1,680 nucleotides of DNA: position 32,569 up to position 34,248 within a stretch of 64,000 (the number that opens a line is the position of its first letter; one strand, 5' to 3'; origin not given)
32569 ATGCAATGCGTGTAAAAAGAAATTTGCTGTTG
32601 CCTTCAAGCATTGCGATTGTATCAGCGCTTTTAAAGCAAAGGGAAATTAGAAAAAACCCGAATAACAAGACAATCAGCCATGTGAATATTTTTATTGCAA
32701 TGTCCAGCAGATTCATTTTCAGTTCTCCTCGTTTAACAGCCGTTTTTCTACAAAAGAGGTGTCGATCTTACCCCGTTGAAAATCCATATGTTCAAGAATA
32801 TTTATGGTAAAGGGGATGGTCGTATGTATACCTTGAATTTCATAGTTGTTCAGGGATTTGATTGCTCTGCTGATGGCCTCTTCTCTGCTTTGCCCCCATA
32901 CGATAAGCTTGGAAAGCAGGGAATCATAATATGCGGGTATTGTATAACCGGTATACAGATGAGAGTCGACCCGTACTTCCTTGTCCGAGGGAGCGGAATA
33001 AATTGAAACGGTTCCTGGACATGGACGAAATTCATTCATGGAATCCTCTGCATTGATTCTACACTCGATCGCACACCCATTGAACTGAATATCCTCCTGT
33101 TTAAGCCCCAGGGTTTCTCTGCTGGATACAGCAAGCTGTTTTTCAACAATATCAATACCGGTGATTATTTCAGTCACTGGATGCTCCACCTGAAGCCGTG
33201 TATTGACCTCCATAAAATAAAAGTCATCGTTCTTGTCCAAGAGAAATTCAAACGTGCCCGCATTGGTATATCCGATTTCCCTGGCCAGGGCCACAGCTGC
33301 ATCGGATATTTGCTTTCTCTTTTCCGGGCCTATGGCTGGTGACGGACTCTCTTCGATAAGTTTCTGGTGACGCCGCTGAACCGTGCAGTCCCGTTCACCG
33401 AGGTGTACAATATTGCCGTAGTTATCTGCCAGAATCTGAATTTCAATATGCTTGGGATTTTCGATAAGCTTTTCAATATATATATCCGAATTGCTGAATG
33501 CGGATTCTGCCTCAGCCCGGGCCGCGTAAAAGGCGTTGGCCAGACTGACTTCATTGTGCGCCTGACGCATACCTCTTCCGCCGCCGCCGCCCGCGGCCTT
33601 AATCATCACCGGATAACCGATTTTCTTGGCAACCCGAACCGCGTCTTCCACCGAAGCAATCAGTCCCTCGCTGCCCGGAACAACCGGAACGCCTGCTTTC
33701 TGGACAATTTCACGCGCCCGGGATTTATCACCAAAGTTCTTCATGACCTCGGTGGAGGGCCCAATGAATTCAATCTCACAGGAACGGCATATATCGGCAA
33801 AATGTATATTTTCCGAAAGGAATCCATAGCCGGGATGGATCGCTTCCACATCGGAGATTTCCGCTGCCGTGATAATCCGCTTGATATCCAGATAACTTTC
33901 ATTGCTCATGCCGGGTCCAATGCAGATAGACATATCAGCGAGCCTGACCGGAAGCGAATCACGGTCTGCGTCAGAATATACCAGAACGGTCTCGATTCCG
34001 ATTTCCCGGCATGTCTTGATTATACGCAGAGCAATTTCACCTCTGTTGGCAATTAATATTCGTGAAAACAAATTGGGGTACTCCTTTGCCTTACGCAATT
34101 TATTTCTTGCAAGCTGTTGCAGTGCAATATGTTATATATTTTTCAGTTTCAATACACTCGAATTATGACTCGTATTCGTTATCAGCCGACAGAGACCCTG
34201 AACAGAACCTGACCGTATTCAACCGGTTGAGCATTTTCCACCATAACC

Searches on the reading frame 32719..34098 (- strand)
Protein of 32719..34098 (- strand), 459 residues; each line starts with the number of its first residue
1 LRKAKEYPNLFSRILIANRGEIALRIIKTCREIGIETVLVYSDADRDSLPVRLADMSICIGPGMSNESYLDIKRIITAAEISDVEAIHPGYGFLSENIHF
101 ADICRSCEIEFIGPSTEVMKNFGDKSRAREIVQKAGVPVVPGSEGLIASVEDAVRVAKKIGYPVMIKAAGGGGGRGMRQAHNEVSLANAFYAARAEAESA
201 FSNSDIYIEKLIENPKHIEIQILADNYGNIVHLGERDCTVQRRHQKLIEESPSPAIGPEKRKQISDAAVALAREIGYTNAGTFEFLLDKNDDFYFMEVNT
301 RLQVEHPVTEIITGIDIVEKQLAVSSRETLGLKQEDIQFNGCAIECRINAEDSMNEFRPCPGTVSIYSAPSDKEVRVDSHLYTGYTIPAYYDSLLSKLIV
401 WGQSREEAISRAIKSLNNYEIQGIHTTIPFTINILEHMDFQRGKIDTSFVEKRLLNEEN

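Call 76: list_cluster_members(proteins=[window:32719-34098:-, window:28582-29892:-, window:36340-38844:-, window:39016-41016:+])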
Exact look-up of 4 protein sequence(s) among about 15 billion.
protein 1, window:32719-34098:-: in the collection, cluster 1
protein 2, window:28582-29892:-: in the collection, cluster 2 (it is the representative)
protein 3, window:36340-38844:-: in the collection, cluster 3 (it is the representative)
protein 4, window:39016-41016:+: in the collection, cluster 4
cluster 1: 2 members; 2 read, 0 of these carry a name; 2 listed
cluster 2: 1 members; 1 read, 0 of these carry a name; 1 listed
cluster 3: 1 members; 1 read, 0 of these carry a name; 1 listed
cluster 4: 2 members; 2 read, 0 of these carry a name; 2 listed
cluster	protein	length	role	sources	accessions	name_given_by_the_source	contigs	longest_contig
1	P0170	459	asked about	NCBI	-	-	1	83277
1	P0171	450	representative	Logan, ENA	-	-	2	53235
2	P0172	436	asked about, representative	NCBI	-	-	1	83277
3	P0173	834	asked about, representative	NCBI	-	-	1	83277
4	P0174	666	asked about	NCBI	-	-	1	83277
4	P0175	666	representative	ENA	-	-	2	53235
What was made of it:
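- Tried and rejected: Taxonomic placement through cluster names yielded no names (call 76).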
